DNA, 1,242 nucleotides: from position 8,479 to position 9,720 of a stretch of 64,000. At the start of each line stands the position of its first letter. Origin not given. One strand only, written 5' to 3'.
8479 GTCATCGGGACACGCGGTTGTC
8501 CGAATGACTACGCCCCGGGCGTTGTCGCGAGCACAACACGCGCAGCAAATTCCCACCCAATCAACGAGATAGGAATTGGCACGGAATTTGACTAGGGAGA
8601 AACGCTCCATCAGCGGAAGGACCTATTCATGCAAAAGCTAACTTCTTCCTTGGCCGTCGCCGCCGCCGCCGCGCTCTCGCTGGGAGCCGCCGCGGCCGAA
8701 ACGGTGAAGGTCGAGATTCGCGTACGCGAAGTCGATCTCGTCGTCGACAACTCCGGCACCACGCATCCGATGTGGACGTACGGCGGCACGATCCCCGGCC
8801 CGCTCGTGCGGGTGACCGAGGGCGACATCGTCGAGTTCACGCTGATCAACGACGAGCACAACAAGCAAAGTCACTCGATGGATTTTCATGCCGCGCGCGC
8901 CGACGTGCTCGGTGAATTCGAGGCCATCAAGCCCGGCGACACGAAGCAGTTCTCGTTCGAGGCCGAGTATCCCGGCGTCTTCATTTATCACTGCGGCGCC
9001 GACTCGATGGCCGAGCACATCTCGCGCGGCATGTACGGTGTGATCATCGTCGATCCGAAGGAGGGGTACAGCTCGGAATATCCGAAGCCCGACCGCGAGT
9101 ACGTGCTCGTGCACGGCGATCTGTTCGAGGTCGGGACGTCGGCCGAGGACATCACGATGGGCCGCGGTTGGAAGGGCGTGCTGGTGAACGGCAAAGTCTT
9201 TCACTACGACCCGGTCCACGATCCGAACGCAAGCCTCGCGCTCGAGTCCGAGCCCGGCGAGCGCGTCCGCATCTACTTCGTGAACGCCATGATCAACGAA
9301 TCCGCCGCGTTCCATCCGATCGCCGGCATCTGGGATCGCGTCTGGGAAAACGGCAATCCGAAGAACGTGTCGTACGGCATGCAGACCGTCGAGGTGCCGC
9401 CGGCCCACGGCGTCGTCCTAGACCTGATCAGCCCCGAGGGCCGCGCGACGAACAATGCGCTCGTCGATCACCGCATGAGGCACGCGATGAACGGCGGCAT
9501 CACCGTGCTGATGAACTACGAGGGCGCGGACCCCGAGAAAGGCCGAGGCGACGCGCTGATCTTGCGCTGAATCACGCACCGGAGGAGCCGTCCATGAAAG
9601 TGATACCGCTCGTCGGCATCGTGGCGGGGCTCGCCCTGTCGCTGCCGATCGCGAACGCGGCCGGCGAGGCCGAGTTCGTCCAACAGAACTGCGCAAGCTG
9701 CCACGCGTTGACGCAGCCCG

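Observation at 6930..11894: NorR/sigma-54-controlled operon: NirK-family reductase, dihaem c, monohaem c, two-domain multicopper oxidase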

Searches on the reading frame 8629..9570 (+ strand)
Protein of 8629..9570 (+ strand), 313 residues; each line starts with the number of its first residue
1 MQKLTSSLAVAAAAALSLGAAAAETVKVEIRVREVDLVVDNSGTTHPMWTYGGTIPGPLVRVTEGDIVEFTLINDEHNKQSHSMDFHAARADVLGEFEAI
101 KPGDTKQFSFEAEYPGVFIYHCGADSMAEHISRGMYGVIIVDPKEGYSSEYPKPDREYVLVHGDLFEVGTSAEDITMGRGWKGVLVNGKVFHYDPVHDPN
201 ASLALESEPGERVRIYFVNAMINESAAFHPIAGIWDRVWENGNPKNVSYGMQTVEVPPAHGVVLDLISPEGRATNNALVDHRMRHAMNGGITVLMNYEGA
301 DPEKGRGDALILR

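Call 6: search_protein_families(library=pfam, proteins=[window:8629-9570:+], max_evalue=0.01)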
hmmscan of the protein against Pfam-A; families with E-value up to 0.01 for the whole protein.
window:8629-9570:+ (313 aa): 3 families
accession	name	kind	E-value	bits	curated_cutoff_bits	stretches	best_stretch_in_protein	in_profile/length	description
PF07732.21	Cu-oxidase_3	-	8.2e-13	48.9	21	1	42-145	11-118/119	Multicopper oxidase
PF07731.20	Cu-oxidase_2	-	3.1e-09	37.1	20.4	1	56-144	31-136/137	Multicopper oxidase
PF13473.12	Cupredoxin_1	-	0.002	18.6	27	1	60-127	37-97/104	Cupredoxin-like domain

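Call 7: search_protein_families(library=ncbifam, proteins=[window:8629-9570:+], max_evalue=0.01)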
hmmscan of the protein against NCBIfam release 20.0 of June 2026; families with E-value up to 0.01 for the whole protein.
window:8629-9570:+ (313 aa): 7 families
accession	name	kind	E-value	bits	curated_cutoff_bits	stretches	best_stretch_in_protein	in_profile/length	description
TIGR02376.1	Cu_nitrite_red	equivalog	1.1e-54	186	296.3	1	22-301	24-314/326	copper-containing nitrite reductase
TIGR01480.1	copper_res_A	subfamily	3.6e-16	58.7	478.95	1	10-164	29-180/593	copper resistance system multicopper oxidase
TIGR03389.1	laccase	equivalog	1.3e-08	34.2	558.9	1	43-228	19-212/539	laccase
TIGR03388.1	ascorbase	equivalog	5.1e-08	32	614.8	1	49-175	23-152/542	L-ascorbate oxidase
TIGR04246.1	nitrous_NosZ_Gp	equivalog_domain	2.2e-06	26.2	625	1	59-143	500-578/578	Sec-dependent nitrous-oxide reductase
NF008205.1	PRK10965.1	equivalog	7.3e-05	21.8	525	1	28-153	48-175/529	multicopper oxidase CueO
TIGR03096.1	nitroso_cyanin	equivalog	0.0037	17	142.85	1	62-132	65-128/135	nitrosocyanin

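Call 8: search_solved_structures(query=window:8629-9570:+, max_evalue=0.001, show_alignments=2)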
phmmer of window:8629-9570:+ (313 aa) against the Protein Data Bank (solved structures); distinct sequences matched with E-value up to 0.001: 144 (the best 60 are shown).
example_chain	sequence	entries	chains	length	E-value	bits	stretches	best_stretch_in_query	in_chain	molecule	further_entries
4kns_A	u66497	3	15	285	7.7e-105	353.7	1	25-313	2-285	Multicopper oxidase type 1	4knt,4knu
3wi9_A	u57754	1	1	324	5.9e-48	166.8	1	16-299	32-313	Nitrite reductase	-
3wkq_A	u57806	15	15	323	6e-48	166.8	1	17-298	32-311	Nitrite reductase | Copper-containing nitrite reductase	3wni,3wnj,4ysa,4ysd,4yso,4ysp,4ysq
3x1e_A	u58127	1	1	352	7.8e-48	166.4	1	17-298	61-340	Nitrite reductase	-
3wia_A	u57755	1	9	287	1.7e-47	165.3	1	26-299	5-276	Nitrite reductase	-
9kws_A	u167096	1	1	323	2.9e-47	164.5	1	17-298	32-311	Copper-containing nitrite reductase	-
3wkp_A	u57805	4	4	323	1.4e-46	162.3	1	17-298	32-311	Nitrite reductase | Copper-containing nitrite reductase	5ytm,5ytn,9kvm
3x1f_A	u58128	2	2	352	1.6e-46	162.1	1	17-298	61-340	Nitrite reductase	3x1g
9kvl_A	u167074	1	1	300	1.9e-46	161.9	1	17-296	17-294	Copper-containing nitrite reductase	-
3x1n_A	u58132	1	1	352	1.9e-46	161.9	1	17-298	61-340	Nitrite reductase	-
9kwt_A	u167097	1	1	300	2.4e-46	161.6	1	17-296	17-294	Copper-containing nitrite reductase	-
9kwu_A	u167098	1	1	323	7.1e-46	160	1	17-298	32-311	Copper-containing nitrite reductase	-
9kwv_A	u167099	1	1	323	4.4e-45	157.4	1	17-298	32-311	Copper-containing nitrite reductase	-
2dv6_A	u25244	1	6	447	1.6e-44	155.5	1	18-299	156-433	Nitrite reductase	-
6tfd_A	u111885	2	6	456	3.5e-44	154.4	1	18-300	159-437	Copper-containing nitrite reductase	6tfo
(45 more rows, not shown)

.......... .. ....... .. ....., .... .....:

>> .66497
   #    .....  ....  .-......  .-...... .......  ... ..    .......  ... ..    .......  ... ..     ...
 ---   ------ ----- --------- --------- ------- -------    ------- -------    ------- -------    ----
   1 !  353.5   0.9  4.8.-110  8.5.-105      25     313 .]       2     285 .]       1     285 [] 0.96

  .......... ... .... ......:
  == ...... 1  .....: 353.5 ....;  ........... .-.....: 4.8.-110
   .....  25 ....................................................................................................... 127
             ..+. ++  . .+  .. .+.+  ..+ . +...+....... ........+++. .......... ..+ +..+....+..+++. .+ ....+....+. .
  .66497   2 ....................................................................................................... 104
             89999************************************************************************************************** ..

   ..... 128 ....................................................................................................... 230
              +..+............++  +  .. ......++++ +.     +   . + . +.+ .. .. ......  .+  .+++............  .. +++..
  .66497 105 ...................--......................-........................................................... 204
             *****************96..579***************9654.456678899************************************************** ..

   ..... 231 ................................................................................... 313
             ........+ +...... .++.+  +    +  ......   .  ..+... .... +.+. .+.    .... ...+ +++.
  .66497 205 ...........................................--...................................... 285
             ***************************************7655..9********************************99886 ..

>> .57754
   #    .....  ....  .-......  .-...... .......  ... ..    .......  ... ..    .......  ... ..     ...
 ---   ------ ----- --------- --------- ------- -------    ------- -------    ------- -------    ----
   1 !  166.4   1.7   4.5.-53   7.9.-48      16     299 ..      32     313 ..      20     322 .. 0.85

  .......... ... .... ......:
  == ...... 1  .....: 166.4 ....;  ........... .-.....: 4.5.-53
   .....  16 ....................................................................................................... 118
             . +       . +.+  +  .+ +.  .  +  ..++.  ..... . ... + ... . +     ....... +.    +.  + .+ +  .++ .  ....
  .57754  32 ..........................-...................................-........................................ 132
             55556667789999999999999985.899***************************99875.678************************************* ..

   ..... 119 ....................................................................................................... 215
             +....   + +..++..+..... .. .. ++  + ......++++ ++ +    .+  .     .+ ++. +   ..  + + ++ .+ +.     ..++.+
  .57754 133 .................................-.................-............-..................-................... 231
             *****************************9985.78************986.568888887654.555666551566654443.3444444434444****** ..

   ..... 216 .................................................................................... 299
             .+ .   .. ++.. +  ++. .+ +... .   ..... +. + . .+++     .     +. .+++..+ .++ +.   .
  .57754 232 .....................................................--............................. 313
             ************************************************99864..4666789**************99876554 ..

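Call 11: find_homologous_proteins(query=window:8629-9570:+, max_evalue=1e-30)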
Query window:8629-9570:+ (313 aa): 1873 proteins with E <= 1e-30 among 4566 candidates; the best 120 are listed.
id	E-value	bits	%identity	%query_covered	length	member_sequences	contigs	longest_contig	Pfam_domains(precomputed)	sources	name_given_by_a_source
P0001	3.4e-210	715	100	100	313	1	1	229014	PF07731.21,PF07732.22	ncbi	ncbi:MAG TPA: multicopper oxidase domain-containing protein [Gammaproteobacteria bacterium]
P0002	5.4e-182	622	86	100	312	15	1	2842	PF07731.21,PF07732.22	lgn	-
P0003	8.2e-182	621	86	100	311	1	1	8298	PF07731.21,PF07732.22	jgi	jgi:nitrite reductase (NO-forming)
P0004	2.8e-180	616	87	92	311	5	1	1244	PF07731.21,PF07732.22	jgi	jgi:nitrite reductase (NO-forming)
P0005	4.4e-178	609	86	93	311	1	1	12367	PF07731.21,PF07732.22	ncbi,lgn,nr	ncbi:MAG: multicopper oxidase domain-containing protein [Gammaproteobacteria bacterium]|nr:multicopp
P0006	4.0e-174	596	85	92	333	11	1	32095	PF07731.21,PF07732.22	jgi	-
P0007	1.2e-172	591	84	93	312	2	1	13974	PF07731.21,PF07732.22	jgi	jgi:nitrite reductase (NO-forming)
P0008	2.0e-171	587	83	94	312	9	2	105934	PF07731.21,PF07732.22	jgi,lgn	-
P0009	1.7e-170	584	82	93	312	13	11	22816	PF07731.21,PF07732.22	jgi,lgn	jgi:nitrite reductase (NO-forming)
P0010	5.2e-169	579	82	94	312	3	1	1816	PF07731.21,PF07732.22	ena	-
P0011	1.7e-168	578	78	100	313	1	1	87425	PF07731.21,PF07732.22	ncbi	-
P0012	6.1e-168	576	79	98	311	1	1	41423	PF07731.21,PF07732.22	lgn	-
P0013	3.6e-167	573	81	94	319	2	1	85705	PF07731.21,PF07732.22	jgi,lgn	jgi:nitrite reductase (NO-forming)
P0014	4.4e-167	573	78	99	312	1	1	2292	PF07731.21,PF07732.22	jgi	jgi:nitrite reductase (NO-forming)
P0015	1.8e-166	571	80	93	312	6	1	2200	PF07731.21,PF07732.22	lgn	-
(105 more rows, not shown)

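Call 13: find_related_loci(query=A1, collection=genome_contigs, flank=7000)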
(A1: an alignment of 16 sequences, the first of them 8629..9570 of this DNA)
Query A1 (313 aa) in genome_contigs; peptide patterns used: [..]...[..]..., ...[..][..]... (x = any residue, [..] = any of these).
600 stretches matched a pattern (row limit reached: there are more); 557 encode a relative of the query (tblastn E <= 1e-3); the best 80 are kept; 80 distinct loci.
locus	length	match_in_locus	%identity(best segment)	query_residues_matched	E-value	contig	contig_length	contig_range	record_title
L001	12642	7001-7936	89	1-313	0e+0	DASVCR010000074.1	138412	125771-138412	MAG TPA_asm: Gammaproteobacteria bacterium isolate SMAG_U2011 k141_57094, whole genome shotgun sequence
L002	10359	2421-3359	88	1-313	0e+0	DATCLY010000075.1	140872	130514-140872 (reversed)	MAG TPA_asm: Gammaproteobacteria bacterium isolate SMAG_U7134 k141_325565, whole genome shotgun sequence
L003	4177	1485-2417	86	1-312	0e+0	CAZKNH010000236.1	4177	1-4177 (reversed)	MAG TPA_asm: uncultured Gammaproteobacteria bacterium isolate SRP268622_co1_209 genome assembly, contig: NODE_54372_leng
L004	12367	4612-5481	86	24-313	3e-176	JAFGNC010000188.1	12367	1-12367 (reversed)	MAG: Gammaproteobacteria bacterium isolate Zod_Metabat.529 k87_2158429, whole genome shotgun sequence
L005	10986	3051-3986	77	4-313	7e-168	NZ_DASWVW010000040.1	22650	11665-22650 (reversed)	MAG: Steroidobacter sp. isolate SMAG_U3640 k141_210176, whole genome shotgun sequence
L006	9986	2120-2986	81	25-313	4e-166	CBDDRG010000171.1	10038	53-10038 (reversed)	uncultured bacterium isolate s14_56 genome assembly, contig: k141_851835, whole genome shotgun sequence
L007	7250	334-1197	82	26-313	2e-166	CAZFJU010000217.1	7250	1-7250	MAG TPA_asm: uncultured Gammaproteobacteria bacterium isolate SRP220891_co3_69 genome assembly, contig: NODE_18721_lengt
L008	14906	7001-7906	76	12-313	1e-163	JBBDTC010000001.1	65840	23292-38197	MAG: Gammaproteobacteria bacterium isolate LejiaC_64_15 Lejia_C_1006_length_65840_cov_9, whole genome shotgun sequence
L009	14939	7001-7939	73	1-313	2e-162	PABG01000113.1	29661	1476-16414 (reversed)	MAG: Gammaproteobacteria bacterium isolate NAT125 MHASMcontig_966208, whole genome shotgun sequence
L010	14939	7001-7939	73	1-313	1e-162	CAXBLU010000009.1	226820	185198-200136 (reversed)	MAG TPA_asm: uncultured Pseudomonadales bacterium isolate ERR2762121_binner13_Refined_88 genome assembly, contig: ERZ342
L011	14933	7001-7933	72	3-313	5e-162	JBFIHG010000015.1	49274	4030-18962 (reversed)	MAG: Porticoccaceae bacterium isolate Mix_sand11.2021.09.Z.15 k141_1451374_length_49274_cov_18.6696, whole genome shotgu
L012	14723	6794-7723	73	4-313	2e-161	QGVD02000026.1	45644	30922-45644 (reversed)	MAG: Pseudomonadota bacterium isolate ZC4RG24 NODE_503_length_45644_cov_16.185790, whole genome shotgun sequence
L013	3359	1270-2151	76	20-313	1e-168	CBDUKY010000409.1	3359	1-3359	MAG TPA_asm: uncultured Pseudomonadales bacterium isolate SRR22808126_binner13_Refined_80 genome assembly, contig: ERZ25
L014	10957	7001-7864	80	26-313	5e-161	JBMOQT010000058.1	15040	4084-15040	MAG: Pseudomonadota bacterium isolate Betzabe_MAG161 MAG161_58, whole genome shotgun sequence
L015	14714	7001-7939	74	1-313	1e-160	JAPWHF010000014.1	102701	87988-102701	Zoogloeaceae bacterium G21618-S1 NODE_14_length_102701_cov_40.7019, whole genome shotgun sequence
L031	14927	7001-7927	72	5-313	2e-155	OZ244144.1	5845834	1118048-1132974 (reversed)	MAG: Gammaproteobacteria bacterium isolate 5c633af5-84de-4cc7-8157-d45a81a42ed4 genome assembly, chromosome: 1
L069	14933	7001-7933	68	1-312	1e-148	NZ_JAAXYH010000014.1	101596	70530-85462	Shewanella salipaludis strain SHSM-M6 14, whole genome shotgun sequence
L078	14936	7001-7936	66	1-313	2e-147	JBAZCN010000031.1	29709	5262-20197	MAG: Porticoccaceae bacterium isolate SO_2017_LW2_71 scaffold_3439_c1_LW138R_2017, whole genome shotgun sequence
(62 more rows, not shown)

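Call 52: search_protein_families(library=pfam, proteins=[L009:10073-11122:+, L006:5132-6346:+, L069:11431-12273:+, L078:5247-6605:-], max_evalue=0.001)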
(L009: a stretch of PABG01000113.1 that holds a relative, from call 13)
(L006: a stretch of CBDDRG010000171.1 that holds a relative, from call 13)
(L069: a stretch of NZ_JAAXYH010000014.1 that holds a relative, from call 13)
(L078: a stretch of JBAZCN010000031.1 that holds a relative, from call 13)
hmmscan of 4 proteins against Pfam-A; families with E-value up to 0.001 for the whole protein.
L009:10073-11122:+ (349 aa): 1 family
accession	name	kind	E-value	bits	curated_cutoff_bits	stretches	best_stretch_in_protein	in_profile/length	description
PF13557.12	Phenol_MetA_deg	-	0.00018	22.1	22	0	124-263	49-176/242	Putative MetA-pathway of phenol degradation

L006:5132-6346:+ (404 aa): 1 family
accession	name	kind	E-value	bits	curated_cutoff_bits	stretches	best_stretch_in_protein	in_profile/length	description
PF05940.17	NnrS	-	1.5e-105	354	28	1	21-398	2-371/371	NnrS protein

L069:11431-12273:+ (280 aa): 3 families
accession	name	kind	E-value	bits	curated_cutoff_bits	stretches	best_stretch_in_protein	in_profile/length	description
PF12833.13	HTH_18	-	3.1e-23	82.3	33.6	1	200-278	1-80/80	Helix-turn-helix domain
PF02311.25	AraC_binding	-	1.4e-19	70.6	21.1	1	23-153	3-134/135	AraC-like ligand binding domain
PF00165.29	HTH_AraC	-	4.7e-18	65.3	26.6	2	238-277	4-42/42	Bacterial regulatory helix-turn-helix proteins, AraC family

L078:5247-6605:- (452 aa): 4 families
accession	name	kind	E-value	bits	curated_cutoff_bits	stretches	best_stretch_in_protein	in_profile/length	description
PF00270.35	DEAD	-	4.5e-49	166.8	26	1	39-210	1-166/167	DEAD/DEAH box helicase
PF00271.37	Helicase_C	-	2e-30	105.7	23.5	1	248-354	4-110/110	Helicase conserved C-terminal domain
PF04851.21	ResIII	-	2.8e-06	27.8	22.5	1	40-205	6-163/164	Type III restriction enzyme, res subunit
PF13245.12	AAA_19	-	8.5e-05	23.2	25.1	0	250-323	32-72/134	AAA domain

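Call 74: search_protein_families(library=ncbifam, proteins=[L031:10284-10706:+], max_evalue=0.00001)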
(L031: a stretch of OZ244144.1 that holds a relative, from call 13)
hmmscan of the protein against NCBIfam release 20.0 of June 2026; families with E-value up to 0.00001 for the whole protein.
L031:10284-10706:+ (140 aa): 8 families
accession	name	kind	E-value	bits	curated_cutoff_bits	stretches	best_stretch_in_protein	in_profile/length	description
NF008240.0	PRK11014.1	equivalog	8.9e-30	103.6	182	1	1-135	1-135/141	nitric oxide-sensing transcriptional repressor NsrR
TIGR00738.1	rrf2_super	superfamily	7.7e-27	93.8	73.3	1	1-128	1-131/132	Rrf2 family transcriptional regulator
NF008886.0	PRK11920.1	equivalog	2e-25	89.3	193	1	1-138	1-141/153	iron-responsive transcriptional regulator RirA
TIGR02944.1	suf_reg_Xantho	equivalog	7e-13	49.1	110.65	1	1-127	2-130/130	SUF system Fe-S cluster assembly regulator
NF047409.1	Cys_reg_CymR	equivalog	9.7e-08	32.2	195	1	1-132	1-128/139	cysteine metabolism transcriptional regulator CymR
TIGR02010.1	IscR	equivalog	1e-07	31.8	207.55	1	1-132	1-134/135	Fe-S cluster assembly transcriptional regulator IscR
NF041852.1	trans_reg_HypR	equivalog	3.9e-07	30.1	180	1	10-83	8-81/139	redox-sensitive transcriptional regulator HypR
NF008110.0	PRK10857.1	equivalog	8.5e-06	25.6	275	1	1-133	1-135/164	Fe-S cluster assembly transcriptional regulator IscR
